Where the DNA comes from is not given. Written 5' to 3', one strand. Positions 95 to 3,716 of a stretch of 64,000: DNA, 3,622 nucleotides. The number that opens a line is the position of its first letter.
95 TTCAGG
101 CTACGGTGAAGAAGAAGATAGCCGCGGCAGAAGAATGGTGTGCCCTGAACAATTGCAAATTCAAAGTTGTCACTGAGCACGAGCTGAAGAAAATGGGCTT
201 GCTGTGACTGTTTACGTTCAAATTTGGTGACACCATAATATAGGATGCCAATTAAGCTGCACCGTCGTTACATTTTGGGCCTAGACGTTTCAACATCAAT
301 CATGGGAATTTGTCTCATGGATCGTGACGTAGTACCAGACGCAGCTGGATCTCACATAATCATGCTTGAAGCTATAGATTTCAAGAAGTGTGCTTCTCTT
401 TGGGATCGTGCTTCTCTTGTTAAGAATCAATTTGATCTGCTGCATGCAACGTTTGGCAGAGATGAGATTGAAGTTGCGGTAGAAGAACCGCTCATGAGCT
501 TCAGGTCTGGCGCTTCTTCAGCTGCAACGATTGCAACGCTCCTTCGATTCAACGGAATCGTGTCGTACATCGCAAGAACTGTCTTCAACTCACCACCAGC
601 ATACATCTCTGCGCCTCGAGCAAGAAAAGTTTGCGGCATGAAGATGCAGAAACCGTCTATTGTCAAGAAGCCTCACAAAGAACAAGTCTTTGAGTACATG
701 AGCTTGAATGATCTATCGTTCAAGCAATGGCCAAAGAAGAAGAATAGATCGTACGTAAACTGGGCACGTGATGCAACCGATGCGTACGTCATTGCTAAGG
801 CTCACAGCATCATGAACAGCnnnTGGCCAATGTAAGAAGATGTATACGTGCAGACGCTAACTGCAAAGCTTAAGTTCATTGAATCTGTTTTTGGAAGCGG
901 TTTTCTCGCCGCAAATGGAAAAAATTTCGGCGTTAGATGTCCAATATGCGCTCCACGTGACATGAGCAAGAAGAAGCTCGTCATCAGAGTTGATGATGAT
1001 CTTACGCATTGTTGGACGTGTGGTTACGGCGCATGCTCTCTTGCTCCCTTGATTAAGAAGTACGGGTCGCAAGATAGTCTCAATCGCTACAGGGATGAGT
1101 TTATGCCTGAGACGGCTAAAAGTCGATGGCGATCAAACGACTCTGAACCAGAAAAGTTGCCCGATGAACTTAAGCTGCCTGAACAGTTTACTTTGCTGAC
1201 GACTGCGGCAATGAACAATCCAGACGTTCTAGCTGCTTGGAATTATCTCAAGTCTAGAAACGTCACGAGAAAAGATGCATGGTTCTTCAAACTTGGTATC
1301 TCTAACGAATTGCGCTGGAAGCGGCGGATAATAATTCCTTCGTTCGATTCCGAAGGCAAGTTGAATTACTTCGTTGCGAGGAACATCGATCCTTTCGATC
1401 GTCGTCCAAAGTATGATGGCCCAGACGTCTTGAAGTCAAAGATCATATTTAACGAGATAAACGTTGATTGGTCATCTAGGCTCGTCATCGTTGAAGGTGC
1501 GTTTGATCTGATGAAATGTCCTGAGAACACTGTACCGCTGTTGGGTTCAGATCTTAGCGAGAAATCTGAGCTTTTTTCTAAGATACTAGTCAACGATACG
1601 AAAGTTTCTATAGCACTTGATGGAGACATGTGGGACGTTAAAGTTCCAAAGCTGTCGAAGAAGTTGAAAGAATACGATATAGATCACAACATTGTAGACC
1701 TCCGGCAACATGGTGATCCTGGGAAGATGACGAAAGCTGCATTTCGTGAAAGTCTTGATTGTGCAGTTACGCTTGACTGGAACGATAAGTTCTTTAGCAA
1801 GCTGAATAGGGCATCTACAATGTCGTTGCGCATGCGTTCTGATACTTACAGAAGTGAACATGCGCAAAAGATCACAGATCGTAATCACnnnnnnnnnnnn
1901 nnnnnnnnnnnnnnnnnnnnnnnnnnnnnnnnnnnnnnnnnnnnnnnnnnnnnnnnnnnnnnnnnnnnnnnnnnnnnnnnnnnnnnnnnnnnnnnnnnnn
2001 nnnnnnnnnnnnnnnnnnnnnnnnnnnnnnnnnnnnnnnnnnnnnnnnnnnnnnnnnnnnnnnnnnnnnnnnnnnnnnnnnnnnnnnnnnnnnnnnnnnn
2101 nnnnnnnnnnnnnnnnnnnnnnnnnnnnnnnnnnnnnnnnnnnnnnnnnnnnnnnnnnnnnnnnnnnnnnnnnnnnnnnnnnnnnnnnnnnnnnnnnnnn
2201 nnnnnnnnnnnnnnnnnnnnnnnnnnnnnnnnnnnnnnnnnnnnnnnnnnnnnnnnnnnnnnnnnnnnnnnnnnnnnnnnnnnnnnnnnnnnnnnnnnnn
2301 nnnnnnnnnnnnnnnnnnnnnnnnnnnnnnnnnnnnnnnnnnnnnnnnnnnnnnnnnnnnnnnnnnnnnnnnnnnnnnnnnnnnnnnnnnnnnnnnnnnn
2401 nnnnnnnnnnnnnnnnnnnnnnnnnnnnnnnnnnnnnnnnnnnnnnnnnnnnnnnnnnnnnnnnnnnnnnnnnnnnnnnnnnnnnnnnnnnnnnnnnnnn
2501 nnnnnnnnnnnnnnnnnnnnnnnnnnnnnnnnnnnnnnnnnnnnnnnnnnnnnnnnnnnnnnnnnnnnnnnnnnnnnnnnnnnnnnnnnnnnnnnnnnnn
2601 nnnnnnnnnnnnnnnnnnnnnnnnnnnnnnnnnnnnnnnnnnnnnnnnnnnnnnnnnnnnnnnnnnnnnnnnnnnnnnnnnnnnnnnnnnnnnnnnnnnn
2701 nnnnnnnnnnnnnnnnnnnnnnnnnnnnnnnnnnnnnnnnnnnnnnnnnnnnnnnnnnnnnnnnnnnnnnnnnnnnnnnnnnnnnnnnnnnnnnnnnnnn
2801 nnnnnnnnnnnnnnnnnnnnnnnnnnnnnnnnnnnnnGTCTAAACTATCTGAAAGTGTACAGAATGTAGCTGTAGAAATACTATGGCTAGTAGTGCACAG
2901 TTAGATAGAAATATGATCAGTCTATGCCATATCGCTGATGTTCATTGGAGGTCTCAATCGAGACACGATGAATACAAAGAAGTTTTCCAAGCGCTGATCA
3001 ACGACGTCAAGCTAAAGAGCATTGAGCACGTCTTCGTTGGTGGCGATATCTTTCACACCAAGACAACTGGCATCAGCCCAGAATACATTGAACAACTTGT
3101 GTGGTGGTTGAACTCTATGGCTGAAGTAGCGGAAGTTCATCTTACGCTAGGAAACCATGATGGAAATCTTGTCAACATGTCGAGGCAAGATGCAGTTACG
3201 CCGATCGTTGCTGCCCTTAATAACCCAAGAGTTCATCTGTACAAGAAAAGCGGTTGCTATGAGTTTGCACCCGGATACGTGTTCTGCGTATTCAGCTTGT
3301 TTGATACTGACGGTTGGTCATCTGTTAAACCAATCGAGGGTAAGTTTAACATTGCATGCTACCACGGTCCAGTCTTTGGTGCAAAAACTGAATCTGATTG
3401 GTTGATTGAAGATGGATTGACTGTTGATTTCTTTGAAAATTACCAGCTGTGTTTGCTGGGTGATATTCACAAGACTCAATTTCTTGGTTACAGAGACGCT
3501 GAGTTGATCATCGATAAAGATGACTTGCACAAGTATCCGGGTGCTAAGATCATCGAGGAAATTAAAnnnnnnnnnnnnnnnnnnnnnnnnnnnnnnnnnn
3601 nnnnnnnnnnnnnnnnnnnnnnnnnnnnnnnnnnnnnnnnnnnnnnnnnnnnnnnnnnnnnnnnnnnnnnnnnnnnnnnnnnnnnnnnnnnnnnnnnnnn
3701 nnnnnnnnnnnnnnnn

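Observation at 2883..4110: Mre11-like nuclease appears split: distal phosphoesterase motif and C-terminal region are fused to the N-terminus of the Rad50-like ORF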

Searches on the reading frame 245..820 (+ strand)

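Call 76: search_protein_families(library=phrogs, proteins=[window:245-820:+], max_evalue=0.001)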
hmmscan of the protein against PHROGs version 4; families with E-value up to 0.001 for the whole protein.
window:245-820:+ (192 aa): 1 family
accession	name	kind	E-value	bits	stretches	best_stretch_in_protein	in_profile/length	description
phrog_159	-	DNA, RNA and nucleotide metabolism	0.00066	19.7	0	8-188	88-247/330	RuvC-like Holliday junction resolvase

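Call 78: search_protein_families(library=pfam, proteins=[window:245-820:+], max_evalue=0.01)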
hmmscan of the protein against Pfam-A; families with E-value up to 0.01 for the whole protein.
window:245-820:+ (192 aa): 0 families

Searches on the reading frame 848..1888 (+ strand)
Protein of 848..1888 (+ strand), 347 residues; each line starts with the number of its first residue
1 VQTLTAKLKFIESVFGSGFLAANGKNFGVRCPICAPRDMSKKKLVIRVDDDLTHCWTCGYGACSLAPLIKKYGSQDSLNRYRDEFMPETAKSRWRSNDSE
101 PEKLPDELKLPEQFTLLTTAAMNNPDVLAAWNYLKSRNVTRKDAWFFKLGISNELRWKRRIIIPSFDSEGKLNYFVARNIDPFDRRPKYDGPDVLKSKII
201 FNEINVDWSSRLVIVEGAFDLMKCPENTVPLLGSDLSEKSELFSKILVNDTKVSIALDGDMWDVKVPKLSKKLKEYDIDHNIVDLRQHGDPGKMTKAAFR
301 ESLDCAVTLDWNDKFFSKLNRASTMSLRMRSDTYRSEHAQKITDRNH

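Call 76: search_protein_families(library=phrogs, proteins=[window:848-1888:+], max_evalue=0.001)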
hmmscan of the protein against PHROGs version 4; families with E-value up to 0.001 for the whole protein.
window:848-1888:+ (347 aa): 2 families
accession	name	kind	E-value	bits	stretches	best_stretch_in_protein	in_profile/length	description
phrog_47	-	DNA, RNA and nucleotide metabolism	1.7e-31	110.6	1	19-306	43-333/947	DNA primase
phrog_239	-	DNA, RNA and nucleotide metabolism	0.00082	19.4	0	29-222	43-206/801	DNA primase/helicase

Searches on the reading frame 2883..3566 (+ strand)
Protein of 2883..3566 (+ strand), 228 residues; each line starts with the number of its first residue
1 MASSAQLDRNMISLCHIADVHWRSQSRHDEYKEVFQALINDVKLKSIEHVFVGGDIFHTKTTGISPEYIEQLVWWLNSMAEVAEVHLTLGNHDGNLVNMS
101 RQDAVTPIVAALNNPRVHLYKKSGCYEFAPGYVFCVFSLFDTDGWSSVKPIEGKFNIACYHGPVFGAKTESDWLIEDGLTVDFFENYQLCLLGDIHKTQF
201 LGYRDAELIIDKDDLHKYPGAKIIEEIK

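Call 3: search_protein_families(library=pfam, proteins=[window:2883-3566:+], max_evalue=1)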
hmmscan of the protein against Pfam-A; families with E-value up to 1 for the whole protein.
window:2883-3566:+ (228 aa): 2 families
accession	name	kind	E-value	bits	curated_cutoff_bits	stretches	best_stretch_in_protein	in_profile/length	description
PF00149.33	Metallophos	-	2.4e-09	38.3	21.5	1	14-197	3-190/191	Calcineurin-like phosphoesterase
PF12850.12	Metallophos_2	-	0.018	15.5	27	1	14-104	3-60/154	Calcineurin-like phosphoesterase superfamily domain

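Call 4: search_protein_families(library=phrogs, proteins=[window:2883-3566:+], max_evalue=0.01)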
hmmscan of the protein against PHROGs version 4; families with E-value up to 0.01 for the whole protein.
window:2883-3566:+ (228 aa): 3 families
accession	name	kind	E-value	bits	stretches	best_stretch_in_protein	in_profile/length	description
phrog_35725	-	other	2.9e-09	36.1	1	10-200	5-228/1376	metallo-phosphoesterase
phrog_100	-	DNA, RNA and nucleotide metabolism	1.8e-08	34.3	1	15-201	32-223/989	SbcD-like subunit of palindrome specific endonuclease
phrog_547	-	other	0.00018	21.7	1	22-101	47-118/245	phosphoesterase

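Call 22: find_homologous_proteins(query=window:2883-3566:+, max_evalue=0.00001)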
Query window:2883-3566:+ (228 aa): 374 proteins with E <= 0.00001 among 471 candidates; the best 120 are listed.
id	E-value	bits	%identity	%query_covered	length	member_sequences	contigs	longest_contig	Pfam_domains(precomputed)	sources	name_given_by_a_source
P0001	1.2e-154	531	99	100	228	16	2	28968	PF00149.34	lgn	-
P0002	3.3e-112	392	72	96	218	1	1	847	PF00149.34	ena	-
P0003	5.2e-112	391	73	96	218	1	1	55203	PF00149.34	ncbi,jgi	jgi:hypothetical protein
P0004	1.4e-111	390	71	95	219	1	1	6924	PF00149.34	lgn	-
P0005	1.8e-111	389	71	95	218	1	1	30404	PF00149.34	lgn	-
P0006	1.4e-110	387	70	95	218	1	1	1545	PF00149.34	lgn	-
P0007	1.6e-110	386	73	95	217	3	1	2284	PF00149.34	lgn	-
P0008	1.9e-110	386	72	95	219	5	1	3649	PF00149.34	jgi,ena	-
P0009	2.6e-110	386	71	95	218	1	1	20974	PF00149.34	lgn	-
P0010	4.6e-110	385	72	96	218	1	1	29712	PF00149.34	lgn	-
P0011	6.3e-110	384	70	96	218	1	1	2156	PF00149.34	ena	-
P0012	1.5e-109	383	70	96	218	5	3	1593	PF00149.34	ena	-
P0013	1.5e-109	383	71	95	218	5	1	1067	PF00149.34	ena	-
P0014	2.5e-109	382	71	95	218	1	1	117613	PF00149.34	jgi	jgi:hypothetical protein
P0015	4.0e-109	382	70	95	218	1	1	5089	PF00149.34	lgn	-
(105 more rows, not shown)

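Call 61: find_encoding_contigs(protein=window:2883-3566:+, flank=3000, max_places=6)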
Protein window:2883-3566:+ (228 aa): 23 contigs read that carry it; 6 places shown.
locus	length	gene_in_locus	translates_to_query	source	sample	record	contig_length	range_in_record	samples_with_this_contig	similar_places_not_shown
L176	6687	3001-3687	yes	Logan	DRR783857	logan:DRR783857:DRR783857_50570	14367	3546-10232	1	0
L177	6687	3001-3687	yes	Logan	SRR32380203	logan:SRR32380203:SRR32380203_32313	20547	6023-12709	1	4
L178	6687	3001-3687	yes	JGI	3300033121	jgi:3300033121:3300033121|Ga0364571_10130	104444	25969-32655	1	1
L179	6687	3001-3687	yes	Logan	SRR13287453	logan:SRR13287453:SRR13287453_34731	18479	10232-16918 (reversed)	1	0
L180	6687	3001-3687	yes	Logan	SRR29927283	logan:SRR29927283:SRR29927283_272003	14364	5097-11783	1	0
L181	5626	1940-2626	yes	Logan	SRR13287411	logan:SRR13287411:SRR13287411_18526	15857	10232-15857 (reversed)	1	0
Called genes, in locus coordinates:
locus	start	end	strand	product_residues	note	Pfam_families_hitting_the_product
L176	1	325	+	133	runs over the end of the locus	PF08722:Tn7_TnsA-like_N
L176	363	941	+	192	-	-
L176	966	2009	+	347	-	-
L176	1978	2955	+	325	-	-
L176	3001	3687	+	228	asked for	PF00149:Metallophos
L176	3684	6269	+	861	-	-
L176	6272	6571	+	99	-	-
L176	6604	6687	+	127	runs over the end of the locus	-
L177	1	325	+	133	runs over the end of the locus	PF08722:Tn7_TnsA-like_N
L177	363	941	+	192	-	-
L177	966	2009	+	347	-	-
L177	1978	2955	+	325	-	-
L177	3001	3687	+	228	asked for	PF00149:Metallophos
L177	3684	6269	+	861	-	PF13476:AAA_23 (weak)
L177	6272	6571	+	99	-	-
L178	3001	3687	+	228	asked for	PF00149:Metallophos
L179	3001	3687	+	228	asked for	PF00149:Metallophos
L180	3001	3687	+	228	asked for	PF00149:Metallophos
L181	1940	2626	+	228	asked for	PF00149:Metallophos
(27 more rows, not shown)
